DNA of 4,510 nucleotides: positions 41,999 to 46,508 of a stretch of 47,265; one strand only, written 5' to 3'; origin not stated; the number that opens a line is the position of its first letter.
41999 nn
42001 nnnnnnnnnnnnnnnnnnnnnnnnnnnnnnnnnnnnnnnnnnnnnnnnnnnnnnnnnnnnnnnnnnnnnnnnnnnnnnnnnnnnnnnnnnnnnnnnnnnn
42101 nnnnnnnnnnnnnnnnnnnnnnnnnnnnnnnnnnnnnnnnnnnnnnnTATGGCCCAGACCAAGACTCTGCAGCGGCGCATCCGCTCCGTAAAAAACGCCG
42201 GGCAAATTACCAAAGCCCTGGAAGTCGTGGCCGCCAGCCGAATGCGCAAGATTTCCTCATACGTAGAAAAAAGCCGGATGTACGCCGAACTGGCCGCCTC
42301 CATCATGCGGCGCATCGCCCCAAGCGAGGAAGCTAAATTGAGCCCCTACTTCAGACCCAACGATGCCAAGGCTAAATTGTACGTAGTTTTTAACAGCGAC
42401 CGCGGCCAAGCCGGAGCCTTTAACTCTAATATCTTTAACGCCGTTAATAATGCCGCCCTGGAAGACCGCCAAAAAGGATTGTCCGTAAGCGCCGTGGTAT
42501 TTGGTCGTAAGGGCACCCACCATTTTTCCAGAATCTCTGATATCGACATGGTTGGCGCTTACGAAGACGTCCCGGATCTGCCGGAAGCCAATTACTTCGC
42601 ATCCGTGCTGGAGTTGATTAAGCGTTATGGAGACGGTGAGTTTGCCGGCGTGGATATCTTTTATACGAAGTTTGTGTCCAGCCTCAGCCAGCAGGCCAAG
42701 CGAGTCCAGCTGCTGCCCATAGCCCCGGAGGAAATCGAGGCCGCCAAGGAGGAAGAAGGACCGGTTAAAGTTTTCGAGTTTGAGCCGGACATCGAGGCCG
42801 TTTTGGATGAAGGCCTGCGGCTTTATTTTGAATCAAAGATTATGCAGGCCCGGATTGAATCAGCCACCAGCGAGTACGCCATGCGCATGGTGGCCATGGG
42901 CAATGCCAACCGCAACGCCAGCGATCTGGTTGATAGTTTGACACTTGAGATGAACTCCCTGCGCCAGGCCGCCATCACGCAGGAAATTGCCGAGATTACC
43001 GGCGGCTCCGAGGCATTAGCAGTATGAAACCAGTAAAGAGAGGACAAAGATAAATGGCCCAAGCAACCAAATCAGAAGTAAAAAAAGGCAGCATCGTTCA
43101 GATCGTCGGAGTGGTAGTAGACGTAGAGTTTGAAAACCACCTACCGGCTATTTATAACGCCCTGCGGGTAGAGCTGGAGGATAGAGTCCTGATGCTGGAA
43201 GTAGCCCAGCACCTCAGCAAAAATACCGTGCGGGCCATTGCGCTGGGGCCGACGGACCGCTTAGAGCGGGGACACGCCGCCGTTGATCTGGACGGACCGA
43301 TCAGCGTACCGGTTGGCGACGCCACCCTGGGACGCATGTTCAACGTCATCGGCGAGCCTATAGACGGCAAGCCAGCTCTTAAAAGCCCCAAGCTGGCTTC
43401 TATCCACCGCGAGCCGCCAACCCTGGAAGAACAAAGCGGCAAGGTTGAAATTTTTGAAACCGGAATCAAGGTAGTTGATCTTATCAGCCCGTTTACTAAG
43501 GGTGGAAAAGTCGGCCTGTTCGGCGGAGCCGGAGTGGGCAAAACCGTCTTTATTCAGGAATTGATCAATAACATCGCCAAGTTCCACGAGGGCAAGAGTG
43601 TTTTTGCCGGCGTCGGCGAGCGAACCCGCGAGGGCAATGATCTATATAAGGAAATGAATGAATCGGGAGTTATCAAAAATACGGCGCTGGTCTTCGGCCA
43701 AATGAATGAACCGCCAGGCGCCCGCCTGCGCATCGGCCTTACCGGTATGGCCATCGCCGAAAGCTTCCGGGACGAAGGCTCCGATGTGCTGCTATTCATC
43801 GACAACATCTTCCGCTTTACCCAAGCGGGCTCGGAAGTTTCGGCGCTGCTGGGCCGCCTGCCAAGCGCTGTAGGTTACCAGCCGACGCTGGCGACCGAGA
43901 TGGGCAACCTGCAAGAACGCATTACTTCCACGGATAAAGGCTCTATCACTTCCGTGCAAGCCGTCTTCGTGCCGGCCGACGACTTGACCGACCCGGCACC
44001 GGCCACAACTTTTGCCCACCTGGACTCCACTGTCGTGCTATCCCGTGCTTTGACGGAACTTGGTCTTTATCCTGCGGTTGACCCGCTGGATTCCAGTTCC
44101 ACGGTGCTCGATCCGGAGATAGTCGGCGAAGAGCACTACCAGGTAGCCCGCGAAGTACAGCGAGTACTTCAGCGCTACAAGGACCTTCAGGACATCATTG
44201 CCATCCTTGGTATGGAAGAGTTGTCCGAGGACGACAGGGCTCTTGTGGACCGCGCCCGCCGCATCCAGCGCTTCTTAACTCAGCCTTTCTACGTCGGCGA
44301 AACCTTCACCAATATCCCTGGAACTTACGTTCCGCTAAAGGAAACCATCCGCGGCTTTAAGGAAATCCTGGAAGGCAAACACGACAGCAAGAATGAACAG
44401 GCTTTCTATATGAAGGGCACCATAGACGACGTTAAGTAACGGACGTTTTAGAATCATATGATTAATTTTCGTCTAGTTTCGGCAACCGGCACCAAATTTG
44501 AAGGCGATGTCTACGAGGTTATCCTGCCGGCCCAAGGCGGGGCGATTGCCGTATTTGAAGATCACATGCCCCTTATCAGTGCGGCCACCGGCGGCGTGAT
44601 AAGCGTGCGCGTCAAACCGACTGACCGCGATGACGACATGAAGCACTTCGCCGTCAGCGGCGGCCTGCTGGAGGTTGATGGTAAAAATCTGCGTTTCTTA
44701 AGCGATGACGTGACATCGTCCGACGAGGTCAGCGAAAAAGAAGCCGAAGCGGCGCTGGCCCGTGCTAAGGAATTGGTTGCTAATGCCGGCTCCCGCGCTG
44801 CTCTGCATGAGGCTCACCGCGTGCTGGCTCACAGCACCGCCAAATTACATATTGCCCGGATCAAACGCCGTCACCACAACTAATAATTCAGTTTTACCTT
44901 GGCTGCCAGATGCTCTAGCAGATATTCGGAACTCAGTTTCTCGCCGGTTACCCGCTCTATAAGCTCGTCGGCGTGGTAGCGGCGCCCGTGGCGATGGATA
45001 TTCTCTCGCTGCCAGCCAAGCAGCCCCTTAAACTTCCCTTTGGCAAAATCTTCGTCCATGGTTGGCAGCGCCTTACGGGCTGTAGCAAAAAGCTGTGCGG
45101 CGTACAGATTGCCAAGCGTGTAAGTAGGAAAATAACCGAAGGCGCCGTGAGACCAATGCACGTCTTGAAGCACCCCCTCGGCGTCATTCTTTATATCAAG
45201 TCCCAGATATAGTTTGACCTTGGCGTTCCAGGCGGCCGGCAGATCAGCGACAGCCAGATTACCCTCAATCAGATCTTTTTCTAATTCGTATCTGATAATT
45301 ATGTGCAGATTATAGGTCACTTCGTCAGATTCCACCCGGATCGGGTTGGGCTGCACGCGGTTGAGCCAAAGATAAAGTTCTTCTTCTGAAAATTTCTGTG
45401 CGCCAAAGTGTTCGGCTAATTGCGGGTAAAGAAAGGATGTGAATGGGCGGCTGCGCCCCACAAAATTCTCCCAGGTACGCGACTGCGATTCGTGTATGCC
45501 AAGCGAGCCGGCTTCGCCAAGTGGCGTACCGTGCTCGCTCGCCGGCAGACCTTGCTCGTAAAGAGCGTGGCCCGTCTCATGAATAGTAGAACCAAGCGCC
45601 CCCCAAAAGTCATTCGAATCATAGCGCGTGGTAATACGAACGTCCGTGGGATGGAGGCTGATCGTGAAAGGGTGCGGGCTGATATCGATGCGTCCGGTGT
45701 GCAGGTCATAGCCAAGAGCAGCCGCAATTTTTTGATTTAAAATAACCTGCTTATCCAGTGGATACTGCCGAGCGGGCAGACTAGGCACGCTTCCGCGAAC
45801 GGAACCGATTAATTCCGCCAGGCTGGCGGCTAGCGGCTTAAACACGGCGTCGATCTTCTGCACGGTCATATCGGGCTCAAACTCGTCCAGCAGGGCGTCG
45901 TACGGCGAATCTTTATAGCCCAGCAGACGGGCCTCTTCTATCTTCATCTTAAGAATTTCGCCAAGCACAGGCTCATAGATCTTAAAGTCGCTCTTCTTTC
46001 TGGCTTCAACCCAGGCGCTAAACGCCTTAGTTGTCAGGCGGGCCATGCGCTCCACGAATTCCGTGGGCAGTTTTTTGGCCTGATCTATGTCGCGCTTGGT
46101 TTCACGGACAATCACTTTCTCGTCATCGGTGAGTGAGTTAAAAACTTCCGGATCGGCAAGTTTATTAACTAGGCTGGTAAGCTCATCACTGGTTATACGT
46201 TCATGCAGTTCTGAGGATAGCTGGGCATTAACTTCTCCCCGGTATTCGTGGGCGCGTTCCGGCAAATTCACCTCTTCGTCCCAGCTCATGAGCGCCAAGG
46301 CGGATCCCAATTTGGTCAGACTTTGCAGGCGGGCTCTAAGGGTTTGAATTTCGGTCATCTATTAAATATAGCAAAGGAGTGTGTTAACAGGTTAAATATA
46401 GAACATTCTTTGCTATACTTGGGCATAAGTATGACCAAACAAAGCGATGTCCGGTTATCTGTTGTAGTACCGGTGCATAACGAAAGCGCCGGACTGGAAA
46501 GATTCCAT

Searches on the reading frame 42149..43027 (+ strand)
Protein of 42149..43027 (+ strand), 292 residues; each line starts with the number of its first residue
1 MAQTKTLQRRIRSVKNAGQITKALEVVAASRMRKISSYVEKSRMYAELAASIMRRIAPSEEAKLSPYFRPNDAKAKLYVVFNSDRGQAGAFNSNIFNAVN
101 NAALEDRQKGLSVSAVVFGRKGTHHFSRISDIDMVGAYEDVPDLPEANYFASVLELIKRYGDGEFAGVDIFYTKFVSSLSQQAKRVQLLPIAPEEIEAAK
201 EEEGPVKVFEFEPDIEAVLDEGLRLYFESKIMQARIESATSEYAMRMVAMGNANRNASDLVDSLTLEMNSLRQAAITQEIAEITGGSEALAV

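Call 39: search_protein_families(library=pfam, proteins=[window:42149-43027:+], max_evalue=0.001)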
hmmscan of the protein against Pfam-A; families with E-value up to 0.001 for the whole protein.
window:42149-43027:+ (292 aa): 1 family
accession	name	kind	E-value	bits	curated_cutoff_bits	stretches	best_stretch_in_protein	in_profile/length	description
PF00231.24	ATP-synt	-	1.5e-78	264.9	39.9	1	4-290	2-285/285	ATP synthase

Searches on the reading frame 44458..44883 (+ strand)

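Call 39: search_protein_families(library=pfam, proteins=[window:44458-44883:+], max_evalue=0.001)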
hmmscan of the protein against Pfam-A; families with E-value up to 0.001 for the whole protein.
window:44458-44883:+ (141 aa): 1 family
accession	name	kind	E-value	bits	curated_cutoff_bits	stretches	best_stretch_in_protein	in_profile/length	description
PF02823.21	ATP-synt_DE_N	-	2.2e-13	50.5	27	1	3-84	2-79/80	ATP synthase, Delta/Epsilon chain, beta-sandwich domain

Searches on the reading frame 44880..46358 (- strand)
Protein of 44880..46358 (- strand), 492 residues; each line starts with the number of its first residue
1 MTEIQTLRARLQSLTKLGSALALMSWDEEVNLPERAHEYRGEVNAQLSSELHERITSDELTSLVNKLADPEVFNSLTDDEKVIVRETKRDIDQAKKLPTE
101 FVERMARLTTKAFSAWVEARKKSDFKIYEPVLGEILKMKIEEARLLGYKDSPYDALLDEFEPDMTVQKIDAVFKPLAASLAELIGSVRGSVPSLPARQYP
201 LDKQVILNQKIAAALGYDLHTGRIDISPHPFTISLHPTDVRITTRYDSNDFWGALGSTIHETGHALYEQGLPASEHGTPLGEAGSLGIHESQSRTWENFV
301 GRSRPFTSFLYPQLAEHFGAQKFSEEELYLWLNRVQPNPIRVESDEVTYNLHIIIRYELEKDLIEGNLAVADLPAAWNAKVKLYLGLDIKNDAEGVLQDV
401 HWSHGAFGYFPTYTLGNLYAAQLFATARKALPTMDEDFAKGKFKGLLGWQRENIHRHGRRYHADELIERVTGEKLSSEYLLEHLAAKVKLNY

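Call 39: search_protein_families(library=pfam, proteins=[window:44880-46358:-], max_evalue=0.001)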
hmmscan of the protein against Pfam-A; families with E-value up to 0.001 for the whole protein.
window:44880-46358:- (492 aa): 1 family
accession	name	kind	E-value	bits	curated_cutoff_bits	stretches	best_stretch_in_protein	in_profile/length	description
PF02074.21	Peptidase_M32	-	2.9e-173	577.4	25.1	1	7-487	2-488/489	Carboxypeptidase Taq (M32) metallopeptidase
